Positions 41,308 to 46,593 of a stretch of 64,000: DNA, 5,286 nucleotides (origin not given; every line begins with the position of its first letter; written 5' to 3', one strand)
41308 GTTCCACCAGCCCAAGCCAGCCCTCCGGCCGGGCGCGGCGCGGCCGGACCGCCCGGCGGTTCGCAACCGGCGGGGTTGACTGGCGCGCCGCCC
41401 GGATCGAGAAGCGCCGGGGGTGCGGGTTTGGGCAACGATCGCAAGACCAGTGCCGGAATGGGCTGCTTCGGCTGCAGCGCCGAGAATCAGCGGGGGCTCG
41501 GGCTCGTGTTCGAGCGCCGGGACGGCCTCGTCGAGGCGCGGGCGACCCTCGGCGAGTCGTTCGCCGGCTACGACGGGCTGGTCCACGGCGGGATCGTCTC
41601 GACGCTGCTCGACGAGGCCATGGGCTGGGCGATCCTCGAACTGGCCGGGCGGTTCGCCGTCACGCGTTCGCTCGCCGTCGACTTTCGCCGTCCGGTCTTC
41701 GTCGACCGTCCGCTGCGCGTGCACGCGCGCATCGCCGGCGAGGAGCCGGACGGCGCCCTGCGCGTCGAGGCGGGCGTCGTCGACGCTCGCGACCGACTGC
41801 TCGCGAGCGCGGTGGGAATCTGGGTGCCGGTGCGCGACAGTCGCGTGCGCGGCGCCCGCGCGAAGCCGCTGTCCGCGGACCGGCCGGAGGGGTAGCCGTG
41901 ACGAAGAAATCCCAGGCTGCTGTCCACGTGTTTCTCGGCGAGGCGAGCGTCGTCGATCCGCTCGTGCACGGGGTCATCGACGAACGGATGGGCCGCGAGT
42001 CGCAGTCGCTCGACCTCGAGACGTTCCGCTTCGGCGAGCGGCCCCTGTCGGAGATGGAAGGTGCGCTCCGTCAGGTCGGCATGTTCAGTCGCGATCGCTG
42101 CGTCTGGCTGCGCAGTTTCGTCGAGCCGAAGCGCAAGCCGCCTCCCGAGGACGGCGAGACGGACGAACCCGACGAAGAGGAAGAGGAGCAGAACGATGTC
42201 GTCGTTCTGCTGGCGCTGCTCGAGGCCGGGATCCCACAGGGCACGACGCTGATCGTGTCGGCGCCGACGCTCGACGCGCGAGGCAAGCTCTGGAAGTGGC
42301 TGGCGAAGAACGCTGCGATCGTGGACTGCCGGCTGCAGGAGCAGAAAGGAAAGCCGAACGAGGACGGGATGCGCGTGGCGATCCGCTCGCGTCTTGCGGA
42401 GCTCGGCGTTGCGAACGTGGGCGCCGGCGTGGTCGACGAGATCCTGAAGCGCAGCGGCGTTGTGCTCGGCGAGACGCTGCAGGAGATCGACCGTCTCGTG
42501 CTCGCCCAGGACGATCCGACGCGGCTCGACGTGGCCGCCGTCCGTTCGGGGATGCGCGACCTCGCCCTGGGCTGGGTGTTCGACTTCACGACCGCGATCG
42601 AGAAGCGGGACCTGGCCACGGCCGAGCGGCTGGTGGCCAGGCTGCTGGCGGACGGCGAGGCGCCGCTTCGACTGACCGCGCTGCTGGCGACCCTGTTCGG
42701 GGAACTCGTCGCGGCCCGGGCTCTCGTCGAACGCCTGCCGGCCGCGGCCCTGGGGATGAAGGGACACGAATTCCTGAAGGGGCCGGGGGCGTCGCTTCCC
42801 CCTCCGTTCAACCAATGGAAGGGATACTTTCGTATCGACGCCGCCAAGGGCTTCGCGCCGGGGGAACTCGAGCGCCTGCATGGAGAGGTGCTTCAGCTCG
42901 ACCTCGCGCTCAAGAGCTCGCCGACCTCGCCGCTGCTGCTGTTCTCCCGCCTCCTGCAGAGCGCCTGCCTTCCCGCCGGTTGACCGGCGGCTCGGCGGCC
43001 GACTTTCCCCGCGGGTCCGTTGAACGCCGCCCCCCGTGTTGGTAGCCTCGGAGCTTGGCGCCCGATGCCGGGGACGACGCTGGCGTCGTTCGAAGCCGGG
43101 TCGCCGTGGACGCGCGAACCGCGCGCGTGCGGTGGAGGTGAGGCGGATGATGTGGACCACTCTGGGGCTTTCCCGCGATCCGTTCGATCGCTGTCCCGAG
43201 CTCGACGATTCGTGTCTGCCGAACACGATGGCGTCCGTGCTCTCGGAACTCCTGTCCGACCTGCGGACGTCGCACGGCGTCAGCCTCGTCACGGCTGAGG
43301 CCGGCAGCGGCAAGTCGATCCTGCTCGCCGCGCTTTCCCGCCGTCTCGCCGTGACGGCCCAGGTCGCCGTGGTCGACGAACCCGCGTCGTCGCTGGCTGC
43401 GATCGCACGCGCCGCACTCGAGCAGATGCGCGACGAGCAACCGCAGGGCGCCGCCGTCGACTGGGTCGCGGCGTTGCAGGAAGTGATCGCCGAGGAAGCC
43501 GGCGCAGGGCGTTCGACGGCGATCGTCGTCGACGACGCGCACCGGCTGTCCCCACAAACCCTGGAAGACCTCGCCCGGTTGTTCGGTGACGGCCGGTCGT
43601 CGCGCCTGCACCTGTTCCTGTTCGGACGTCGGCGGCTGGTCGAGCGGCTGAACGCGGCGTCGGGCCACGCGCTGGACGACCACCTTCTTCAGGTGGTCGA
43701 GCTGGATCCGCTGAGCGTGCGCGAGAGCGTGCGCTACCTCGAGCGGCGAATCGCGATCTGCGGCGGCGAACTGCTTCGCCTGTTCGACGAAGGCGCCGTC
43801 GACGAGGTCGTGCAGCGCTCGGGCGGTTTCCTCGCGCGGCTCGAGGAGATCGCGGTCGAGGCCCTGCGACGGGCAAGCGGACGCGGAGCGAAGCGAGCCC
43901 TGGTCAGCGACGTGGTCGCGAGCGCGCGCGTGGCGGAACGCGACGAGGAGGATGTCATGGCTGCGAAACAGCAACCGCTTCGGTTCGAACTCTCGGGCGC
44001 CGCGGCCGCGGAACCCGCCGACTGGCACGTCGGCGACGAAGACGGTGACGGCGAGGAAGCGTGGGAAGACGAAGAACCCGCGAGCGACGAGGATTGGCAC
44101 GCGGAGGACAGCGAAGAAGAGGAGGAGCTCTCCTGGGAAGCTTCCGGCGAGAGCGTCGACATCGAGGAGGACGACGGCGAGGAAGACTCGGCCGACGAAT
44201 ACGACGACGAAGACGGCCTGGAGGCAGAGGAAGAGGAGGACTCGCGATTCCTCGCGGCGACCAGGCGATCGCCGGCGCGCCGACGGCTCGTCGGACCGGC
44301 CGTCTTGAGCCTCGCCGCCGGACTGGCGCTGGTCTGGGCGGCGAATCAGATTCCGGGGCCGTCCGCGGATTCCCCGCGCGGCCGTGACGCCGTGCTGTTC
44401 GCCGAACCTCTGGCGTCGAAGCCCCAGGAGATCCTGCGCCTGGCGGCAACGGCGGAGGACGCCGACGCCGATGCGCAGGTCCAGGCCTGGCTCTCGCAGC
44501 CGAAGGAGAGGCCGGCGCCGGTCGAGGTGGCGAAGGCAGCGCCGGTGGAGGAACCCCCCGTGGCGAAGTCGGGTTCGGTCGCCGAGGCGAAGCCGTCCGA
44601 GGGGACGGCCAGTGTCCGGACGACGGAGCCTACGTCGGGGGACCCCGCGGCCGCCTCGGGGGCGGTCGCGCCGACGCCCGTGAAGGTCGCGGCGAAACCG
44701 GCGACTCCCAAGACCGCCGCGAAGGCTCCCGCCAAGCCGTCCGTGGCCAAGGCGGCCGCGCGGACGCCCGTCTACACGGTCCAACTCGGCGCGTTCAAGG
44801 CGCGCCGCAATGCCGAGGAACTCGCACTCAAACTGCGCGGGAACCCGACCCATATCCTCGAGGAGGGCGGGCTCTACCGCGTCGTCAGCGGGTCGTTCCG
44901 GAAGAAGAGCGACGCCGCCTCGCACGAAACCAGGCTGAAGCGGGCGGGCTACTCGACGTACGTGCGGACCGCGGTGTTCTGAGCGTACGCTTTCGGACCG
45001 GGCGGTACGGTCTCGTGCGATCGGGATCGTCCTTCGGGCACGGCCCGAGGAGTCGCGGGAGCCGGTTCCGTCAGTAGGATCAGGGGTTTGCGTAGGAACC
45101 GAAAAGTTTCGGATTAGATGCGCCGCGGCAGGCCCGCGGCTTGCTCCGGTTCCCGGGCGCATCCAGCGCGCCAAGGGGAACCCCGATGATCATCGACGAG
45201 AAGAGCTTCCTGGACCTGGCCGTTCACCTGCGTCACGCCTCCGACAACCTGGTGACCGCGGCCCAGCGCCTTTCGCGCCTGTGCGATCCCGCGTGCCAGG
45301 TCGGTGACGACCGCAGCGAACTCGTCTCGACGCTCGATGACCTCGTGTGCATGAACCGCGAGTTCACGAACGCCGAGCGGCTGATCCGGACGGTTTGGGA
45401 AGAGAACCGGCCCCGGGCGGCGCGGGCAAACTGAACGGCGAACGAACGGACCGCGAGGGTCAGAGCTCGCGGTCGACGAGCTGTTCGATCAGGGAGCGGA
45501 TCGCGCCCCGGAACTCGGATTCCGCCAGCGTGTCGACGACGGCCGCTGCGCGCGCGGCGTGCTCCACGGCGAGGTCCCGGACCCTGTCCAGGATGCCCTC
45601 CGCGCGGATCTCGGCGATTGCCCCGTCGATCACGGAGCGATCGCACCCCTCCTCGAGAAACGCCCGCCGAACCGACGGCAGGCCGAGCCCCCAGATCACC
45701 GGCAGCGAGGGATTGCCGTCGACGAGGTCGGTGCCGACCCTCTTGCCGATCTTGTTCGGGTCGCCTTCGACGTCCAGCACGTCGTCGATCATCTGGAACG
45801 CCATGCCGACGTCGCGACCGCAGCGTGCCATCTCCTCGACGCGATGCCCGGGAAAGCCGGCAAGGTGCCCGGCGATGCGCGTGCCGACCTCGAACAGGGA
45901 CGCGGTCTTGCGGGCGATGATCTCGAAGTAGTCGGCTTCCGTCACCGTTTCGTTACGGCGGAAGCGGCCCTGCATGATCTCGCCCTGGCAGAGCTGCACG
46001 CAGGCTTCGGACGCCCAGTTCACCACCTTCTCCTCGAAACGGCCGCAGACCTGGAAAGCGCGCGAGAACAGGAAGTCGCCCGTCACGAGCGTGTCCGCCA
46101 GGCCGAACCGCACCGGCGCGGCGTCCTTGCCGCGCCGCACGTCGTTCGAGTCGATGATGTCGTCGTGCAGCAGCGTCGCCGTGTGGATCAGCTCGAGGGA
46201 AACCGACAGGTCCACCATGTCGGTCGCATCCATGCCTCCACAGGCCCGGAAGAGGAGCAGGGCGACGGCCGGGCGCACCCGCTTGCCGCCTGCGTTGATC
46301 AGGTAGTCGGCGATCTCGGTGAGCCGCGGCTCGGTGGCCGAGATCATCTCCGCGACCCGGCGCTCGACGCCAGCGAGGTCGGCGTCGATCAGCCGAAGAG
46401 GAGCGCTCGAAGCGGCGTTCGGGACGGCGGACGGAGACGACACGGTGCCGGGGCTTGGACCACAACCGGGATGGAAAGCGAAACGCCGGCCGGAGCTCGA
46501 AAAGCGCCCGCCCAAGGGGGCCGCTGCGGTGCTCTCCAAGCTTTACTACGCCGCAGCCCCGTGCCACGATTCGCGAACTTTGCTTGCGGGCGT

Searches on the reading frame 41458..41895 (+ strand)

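Call 17: search_protein_families(library=pfam, proteins=[window:41458-41895:+], max_evalue=0.00001)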
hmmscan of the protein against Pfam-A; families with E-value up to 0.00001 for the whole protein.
window:41458-41895:+ (145 aa): 1 family
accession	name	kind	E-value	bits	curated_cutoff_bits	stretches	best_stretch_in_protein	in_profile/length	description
PF03061.28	4HBT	-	2.3e-11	44.3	20.6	1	40-92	2-56/79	Thioesterase superfamily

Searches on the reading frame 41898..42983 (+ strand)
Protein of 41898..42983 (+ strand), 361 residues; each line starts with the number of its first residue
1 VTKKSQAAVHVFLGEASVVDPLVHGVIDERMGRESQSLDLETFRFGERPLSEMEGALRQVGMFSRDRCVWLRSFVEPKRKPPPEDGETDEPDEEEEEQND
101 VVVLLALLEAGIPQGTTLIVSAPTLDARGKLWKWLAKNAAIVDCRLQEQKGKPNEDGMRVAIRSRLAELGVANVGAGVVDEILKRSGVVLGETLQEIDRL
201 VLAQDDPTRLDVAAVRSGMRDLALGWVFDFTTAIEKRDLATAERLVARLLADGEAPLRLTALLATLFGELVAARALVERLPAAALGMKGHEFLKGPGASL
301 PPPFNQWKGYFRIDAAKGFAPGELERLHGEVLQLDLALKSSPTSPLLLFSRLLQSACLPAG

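Call 17: search_protein_families(library=pfam, proteins=[window:41898-42983:+], max_evalue=0.00001)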
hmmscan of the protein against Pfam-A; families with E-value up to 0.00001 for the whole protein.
window:41898-42983:+ (361 aa): 1 family
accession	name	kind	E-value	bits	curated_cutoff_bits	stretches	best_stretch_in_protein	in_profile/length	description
PF21694.2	DNA_pol3_delta_C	-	3e-07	30.9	27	0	227-277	4-54/121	DNA polymerase III delta subunit, C-terminal domain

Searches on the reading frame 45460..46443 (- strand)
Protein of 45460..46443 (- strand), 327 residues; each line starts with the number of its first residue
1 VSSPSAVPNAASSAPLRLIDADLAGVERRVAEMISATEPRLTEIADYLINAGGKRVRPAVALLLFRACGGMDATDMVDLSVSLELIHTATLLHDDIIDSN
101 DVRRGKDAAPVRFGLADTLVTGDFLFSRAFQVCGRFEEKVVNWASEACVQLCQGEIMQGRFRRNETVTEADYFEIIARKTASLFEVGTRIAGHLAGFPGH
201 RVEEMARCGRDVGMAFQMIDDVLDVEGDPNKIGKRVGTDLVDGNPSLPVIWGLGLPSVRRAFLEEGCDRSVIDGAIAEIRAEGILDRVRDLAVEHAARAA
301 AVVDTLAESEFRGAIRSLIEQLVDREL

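Call 17: search_protein_families(library=pfam, proteins=[window:45460-46443:-], max_evalue=0.00001)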
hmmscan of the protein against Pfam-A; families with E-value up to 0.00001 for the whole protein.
window:45460-46443:- (327 aa): 1 family
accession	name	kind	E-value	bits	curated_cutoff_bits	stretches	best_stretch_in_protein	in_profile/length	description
PF00348.22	polyprenyl_synt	-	5.3e-64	216.3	27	1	39-254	2-220/251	Polyprenyl synthetase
